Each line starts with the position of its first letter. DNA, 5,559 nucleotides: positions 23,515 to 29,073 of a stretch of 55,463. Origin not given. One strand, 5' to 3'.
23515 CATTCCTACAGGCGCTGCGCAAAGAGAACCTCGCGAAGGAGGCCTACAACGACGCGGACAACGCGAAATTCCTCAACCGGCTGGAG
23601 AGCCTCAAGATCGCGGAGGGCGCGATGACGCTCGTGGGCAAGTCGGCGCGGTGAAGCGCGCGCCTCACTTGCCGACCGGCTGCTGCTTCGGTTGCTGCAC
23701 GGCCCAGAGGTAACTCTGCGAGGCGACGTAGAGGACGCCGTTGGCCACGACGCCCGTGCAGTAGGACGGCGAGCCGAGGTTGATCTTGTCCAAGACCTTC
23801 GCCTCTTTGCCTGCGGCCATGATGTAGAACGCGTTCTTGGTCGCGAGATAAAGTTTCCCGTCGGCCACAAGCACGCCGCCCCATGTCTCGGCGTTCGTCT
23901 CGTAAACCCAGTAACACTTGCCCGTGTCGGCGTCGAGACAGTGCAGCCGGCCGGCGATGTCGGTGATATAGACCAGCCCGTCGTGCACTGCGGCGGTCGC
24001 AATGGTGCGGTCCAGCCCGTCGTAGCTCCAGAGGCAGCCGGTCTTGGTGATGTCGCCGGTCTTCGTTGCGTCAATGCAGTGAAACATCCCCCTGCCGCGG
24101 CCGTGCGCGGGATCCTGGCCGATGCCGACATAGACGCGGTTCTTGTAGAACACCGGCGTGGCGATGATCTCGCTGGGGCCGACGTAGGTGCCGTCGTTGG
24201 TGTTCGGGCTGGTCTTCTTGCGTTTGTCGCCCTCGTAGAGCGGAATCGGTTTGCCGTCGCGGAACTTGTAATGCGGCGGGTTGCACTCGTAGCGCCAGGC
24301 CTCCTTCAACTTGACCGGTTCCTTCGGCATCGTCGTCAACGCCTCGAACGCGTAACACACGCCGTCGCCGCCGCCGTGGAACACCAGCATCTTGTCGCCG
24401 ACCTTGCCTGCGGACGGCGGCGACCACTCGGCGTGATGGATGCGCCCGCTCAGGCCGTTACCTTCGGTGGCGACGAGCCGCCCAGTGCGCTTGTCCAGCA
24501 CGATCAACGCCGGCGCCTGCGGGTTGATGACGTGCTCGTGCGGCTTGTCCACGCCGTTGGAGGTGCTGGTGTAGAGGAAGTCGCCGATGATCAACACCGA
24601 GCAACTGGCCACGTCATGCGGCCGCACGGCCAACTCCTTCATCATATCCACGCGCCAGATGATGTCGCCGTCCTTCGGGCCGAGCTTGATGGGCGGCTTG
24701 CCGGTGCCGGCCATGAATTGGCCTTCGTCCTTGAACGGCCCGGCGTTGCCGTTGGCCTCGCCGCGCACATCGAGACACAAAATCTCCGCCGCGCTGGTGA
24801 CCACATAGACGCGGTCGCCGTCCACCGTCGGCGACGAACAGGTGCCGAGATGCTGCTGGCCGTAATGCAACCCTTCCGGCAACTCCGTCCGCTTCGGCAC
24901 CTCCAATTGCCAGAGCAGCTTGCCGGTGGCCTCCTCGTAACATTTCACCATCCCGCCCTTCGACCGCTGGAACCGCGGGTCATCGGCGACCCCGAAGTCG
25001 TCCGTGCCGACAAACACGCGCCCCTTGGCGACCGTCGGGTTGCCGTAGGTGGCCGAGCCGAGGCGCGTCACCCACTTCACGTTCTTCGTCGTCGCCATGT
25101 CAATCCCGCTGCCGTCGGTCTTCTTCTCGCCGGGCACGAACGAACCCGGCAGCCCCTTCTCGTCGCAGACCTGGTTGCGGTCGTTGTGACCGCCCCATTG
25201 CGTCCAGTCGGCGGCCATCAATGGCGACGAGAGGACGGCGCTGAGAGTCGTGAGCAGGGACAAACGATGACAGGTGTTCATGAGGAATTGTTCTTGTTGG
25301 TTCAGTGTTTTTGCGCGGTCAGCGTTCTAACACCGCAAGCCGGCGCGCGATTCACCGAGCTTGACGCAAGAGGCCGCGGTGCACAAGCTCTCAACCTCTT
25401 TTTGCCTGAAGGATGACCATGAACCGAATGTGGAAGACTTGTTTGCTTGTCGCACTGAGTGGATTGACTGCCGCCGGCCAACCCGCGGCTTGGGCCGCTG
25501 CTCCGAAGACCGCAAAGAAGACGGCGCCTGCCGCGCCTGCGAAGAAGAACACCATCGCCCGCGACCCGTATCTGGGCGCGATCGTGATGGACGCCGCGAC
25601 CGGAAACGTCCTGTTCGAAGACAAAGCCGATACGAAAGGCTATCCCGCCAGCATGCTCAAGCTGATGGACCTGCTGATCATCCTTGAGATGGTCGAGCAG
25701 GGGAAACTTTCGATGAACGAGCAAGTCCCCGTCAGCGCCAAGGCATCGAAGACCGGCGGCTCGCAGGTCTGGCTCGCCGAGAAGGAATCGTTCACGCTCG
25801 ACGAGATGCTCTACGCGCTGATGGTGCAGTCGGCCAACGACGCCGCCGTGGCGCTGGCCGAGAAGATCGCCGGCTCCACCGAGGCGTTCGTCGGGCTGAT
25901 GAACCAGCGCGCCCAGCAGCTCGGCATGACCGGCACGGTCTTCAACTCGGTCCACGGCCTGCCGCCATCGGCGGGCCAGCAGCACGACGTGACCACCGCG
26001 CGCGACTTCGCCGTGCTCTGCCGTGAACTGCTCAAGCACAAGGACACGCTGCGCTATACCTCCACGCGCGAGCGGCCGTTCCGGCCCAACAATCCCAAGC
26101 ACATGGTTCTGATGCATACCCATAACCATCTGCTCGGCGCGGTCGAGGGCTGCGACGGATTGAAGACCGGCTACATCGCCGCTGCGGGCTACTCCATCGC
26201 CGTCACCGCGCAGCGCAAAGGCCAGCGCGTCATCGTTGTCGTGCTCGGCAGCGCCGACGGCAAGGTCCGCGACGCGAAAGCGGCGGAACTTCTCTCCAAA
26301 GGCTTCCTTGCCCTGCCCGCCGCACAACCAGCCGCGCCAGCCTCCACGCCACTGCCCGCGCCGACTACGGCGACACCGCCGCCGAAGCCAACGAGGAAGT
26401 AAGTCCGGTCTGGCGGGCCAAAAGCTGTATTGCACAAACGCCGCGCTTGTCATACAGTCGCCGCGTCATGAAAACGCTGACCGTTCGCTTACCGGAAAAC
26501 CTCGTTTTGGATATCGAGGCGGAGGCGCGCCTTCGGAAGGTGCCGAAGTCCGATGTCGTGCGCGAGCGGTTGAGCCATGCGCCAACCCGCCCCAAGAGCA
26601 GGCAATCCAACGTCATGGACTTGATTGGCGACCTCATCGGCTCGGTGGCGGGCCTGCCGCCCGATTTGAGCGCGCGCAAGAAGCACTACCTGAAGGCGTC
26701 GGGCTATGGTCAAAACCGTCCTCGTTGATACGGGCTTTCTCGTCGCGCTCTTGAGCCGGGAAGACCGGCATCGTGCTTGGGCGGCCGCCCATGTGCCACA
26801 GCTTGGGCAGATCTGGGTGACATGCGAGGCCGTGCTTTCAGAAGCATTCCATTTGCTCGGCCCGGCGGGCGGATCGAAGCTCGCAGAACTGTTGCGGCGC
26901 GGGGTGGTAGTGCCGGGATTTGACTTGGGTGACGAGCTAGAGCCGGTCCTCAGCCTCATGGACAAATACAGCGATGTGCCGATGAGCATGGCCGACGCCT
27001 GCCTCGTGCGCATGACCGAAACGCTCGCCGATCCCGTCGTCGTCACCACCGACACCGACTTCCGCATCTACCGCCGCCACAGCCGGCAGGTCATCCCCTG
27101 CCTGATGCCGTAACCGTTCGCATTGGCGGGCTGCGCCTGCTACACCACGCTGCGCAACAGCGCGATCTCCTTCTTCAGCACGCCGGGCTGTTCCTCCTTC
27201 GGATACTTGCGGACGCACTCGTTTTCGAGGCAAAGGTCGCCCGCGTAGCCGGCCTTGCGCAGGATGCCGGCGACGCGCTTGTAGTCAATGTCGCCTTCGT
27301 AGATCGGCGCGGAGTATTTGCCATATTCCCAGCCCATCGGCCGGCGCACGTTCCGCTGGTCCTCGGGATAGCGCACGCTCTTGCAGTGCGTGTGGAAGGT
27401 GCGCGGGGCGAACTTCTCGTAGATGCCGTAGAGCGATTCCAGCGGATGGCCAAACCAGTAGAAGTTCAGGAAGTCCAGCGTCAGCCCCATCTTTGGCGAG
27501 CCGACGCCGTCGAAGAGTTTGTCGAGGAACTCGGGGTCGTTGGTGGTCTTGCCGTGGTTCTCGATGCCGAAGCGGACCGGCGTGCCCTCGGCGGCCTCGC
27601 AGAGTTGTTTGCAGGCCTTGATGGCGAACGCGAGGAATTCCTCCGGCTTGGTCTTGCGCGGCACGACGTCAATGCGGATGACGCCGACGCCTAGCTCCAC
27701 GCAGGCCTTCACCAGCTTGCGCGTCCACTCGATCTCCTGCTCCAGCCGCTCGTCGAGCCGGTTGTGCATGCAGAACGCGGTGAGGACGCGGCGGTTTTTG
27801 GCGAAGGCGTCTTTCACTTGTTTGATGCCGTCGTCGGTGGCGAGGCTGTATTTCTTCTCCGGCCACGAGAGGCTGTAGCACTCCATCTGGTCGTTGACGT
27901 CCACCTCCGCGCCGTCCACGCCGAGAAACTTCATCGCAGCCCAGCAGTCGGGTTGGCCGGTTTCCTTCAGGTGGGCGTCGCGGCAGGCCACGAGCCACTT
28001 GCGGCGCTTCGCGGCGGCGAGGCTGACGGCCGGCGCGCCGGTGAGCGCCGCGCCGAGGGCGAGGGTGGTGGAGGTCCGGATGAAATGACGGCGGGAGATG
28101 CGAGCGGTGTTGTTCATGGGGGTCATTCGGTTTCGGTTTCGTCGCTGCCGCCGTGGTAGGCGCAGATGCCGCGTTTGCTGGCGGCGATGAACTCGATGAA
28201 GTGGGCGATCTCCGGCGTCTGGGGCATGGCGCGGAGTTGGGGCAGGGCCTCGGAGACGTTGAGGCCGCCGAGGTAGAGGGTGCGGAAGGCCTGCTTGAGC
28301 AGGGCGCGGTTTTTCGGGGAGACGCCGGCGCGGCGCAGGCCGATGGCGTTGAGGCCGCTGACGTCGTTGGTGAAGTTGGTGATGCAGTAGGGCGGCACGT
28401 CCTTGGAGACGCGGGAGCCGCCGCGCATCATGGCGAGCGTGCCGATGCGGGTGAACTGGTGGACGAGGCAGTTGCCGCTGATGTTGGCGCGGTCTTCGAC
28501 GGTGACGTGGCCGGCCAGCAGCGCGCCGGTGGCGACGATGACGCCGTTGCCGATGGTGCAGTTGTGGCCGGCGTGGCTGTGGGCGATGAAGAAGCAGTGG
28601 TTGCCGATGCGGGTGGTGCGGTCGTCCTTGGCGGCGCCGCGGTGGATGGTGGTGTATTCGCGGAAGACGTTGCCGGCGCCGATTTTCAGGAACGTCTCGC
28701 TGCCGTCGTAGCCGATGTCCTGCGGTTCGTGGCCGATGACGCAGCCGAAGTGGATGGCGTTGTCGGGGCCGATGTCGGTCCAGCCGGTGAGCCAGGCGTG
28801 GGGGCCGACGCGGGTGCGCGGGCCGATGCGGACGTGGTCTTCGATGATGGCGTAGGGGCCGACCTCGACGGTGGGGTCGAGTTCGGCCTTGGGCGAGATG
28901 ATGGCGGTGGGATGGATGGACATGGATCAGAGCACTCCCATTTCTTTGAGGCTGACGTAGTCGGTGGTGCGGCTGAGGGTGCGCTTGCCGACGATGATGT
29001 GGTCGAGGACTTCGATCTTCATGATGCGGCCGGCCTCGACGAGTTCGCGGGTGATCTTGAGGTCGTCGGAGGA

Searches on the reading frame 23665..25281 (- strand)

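Call 7: search_protein_families(library=pfam, proteins=[window:23665-25281:-], max_evalue=0.001)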
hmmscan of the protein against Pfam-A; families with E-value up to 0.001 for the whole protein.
window:23665-25281:- (538 aa): 3 families
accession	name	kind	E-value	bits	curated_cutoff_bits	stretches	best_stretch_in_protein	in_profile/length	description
PF13360.13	PQQ_2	-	1.9e-21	77.3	27.6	2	63-173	50-136/233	Outer membrane protein assembly factor BamB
PF13570.13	Beta-prop_ACSF4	-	1e-11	45.2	133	1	414-515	165-266/329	Beta-alanine-activating enzyme, beta-propeller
PF01011.28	PQQ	-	1.4e-06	27.8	26.7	0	428-466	51-89/595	Glucose/ethanol/alcohol dehydrogenase, beta-propeller domain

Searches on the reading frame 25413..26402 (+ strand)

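Call 8: search_protein_families(library=pfam, proteins=[window:25413-26402:+], max_evalue=0.001)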
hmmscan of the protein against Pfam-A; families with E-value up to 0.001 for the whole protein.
window:25413-26402:+ (329 aa): 3 families
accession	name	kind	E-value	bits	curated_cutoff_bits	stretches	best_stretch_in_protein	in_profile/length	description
PF00768.25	Peptidase_S11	-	1.1e-58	199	27.6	1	56-280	15-237/239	D-alanyl-D-alanine carboxypeptidase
PF13354.11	Beta-lactamase2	-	7.6e-16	58.5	22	1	57-209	3-149/214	Beta-lactamase enzyme family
PF02113.21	Peptidase_S13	-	0.00025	20.4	22.8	0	54-85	19-50/444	D-Ala-D-Ala carboxypeptidase 3 (S13) family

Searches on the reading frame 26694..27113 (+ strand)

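Call 8: search_protein_families(library=pfam, proteins=[window:26694-27113:+], max_evalue=0.001)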
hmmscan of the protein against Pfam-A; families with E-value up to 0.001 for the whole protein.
window:26694-27113:+ (139 aa): 1 family
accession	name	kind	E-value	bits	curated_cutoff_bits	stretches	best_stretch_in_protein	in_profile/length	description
PF01850.27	PIN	-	4.6e-08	34.1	23.6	1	9-125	1-116/120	PIN domain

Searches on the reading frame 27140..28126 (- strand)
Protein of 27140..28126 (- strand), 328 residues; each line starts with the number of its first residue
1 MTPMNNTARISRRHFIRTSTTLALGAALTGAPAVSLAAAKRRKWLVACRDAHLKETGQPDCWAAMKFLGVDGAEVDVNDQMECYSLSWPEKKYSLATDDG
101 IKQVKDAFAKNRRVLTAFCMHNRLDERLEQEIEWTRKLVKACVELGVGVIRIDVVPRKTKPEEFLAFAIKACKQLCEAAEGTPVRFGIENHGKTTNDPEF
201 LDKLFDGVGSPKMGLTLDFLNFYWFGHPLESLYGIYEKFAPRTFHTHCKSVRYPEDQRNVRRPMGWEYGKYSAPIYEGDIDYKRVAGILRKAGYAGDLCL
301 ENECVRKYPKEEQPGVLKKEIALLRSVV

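Call 8: search_protein_families(library=pfam, proteins=[window:27140-28126:-], max_evalue=0.001)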
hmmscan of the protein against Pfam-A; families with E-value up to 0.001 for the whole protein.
window:27140-28126:- (328 aa): 1 family
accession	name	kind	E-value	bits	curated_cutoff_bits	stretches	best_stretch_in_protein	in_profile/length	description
PF01261.30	AP_endonuc_2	-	1.7e-28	100.4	31.1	1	65-326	4-248/249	Xylose isomerase-like TIM barrel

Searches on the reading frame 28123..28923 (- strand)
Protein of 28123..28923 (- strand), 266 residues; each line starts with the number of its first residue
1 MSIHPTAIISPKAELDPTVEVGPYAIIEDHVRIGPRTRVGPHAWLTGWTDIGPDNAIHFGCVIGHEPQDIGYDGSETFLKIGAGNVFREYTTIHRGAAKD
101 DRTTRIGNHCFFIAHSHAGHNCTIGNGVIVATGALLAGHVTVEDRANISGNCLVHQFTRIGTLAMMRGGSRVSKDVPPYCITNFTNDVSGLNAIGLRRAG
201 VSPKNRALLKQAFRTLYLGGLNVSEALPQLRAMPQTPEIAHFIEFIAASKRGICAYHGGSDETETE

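Call 8: search_protein_families(library=pfam, proteins=[window:28123-28923:-], max_evalue=0.001)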
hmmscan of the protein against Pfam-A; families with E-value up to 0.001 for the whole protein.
window:28123-28923:- (266 aa): 4 families
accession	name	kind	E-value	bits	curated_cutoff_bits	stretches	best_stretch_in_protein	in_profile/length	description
PF13720.11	Acetyltransf_11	-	2.3e-24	86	24.5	1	175-254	1-82/82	Udp N-acetylglucosamine O-acyltransferase; Domain 2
PF00132.30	Hexapep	-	2.2e-17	62.4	27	2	104-138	2-36/36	Bacterial transferase hexapeptide (six repeats)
PF25084.1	LbH_EIF2B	-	4.1e-09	36.8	54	1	102-176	26-97/105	EIF2B subunit epsilon LbH domain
PF25087.1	GMPPB_C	-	0.00017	21.7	39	0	79-154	23-95/110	GMPPB C-terminal domain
